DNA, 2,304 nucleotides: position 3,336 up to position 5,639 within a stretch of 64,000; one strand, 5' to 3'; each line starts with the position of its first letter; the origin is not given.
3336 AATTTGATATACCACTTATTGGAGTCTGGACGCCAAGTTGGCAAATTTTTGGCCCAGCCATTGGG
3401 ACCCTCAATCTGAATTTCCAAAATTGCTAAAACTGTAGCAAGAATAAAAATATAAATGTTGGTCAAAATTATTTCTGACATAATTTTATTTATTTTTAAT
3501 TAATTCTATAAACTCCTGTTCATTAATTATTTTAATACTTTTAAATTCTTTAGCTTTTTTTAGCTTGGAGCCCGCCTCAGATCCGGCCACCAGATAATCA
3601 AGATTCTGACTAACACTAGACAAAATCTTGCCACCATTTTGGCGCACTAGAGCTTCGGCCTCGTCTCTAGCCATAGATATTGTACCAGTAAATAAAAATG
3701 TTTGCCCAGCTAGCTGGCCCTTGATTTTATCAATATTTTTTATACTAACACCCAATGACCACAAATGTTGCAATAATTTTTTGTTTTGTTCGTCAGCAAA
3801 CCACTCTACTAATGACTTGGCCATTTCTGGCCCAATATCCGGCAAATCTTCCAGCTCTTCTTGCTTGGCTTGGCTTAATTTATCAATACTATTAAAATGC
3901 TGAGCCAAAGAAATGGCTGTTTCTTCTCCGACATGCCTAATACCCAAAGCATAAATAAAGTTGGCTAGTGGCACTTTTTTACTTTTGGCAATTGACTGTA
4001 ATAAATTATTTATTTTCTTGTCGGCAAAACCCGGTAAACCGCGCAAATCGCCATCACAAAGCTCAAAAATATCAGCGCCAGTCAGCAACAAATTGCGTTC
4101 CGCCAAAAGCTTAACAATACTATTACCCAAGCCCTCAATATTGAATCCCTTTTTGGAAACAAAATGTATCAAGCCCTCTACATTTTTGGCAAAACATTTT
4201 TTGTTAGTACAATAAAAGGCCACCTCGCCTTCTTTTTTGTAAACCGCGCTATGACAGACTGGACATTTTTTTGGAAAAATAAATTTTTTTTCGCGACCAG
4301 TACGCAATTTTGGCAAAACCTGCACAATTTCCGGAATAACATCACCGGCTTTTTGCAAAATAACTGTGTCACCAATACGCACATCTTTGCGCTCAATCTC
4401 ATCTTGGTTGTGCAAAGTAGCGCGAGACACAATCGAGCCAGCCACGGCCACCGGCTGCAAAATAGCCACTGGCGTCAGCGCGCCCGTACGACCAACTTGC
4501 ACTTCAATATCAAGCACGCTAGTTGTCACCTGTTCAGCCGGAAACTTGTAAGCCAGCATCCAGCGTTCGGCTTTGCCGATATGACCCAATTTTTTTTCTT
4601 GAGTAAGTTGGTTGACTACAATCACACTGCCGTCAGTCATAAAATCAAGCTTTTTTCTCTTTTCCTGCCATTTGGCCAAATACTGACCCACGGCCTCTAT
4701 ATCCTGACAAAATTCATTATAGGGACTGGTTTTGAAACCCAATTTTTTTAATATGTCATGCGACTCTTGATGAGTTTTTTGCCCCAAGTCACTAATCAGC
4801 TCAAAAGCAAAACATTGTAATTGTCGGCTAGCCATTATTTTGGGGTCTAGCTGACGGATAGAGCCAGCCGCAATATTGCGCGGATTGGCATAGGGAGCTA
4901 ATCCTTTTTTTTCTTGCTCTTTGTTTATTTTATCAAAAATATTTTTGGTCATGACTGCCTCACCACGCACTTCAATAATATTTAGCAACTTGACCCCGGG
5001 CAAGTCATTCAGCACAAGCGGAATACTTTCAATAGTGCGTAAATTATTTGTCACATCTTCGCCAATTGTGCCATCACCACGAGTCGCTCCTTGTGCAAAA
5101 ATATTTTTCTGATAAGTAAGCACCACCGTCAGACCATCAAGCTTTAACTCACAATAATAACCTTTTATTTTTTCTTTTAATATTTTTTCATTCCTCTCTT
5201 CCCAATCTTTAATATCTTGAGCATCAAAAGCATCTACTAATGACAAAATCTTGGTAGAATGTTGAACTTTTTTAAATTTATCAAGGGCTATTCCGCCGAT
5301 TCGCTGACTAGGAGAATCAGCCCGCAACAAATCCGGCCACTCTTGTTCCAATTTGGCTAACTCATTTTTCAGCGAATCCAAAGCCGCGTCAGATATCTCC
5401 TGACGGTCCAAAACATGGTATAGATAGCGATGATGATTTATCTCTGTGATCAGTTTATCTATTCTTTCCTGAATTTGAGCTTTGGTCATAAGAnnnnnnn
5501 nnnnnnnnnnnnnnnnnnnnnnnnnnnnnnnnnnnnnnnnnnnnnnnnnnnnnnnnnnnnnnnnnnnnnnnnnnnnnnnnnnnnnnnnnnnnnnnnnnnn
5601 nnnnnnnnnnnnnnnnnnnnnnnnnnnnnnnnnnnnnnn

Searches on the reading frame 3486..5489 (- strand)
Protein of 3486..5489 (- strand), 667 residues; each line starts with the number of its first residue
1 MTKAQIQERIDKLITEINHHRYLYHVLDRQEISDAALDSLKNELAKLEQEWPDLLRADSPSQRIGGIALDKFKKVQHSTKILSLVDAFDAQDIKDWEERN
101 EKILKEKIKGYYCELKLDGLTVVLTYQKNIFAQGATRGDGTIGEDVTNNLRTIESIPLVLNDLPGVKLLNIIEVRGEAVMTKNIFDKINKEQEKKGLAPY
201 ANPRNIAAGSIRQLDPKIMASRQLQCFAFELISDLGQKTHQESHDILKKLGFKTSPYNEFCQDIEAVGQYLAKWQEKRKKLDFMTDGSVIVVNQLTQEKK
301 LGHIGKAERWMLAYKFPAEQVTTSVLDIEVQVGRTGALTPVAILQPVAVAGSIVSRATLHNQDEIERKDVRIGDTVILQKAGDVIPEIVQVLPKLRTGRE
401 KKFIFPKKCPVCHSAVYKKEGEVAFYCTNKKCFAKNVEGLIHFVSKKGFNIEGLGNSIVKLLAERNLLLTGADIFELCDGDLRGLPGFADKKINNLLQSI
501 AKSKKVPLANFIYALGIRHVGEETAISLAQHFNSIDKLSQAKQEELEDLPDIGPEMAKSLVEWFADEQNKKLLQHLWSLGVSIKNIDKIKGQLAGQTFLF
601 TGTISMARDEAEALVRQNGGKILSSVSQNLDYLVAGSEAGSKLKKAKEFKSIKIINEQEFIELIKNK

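Call 58: search_protein_families(library=pfam, proteins=[window:3486-5489:-], max_evalue=0.001)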
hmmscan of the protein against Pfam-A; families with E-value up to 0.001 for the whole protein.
window:3486-5489:- (667 aa): 9 families
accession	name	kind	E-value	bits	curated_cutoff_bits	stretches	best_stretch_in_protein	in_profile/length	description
PF01653.23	DNA_ligase_aden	-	1.2e-84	284.2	27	1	71-319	3-253/253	NAD-dependent DNA ligase adenylation domain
PF03120.22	DNA_ligase_OB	-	2e-35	120.9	32.9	1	322-399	1-78/79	NAD-dependent DNA ligase OB-fold domain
PF12826.13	HHH_2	-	1e-24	86.9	27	1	511-572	2-63/64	Helix-hairpin-helix motif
PF00533.33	BRCT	-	2.7e-13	50.4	21.3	1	593-664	6-78/78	BRCA1 C Terminus (BRCT) domain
PF14520.12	HHH_5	-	2.6e-11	44.3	27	1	513-562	3-53/57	Helix-hairpin-helix domain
PF03119.21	DNA_ligase_ZBD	-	3e-10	40.2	25.8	1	408-432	1-25/27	NAD-dependent DNA ligase C4 zinc finger domain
PF22745.1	Nlig-Ia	-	2.6e-07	31.6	27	1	6-55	2-51/92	DNA ligase-like, N-terminal NAD+-binding domain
PF12738.14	PTCB-BRCT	-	3.7e-06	27.3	22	1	600-656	5-60/63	twin BRCT domain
PF00633.29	HHH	-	3.3e-05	23.9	24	1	534-562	1-29/30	Helix-hairpin-helix motif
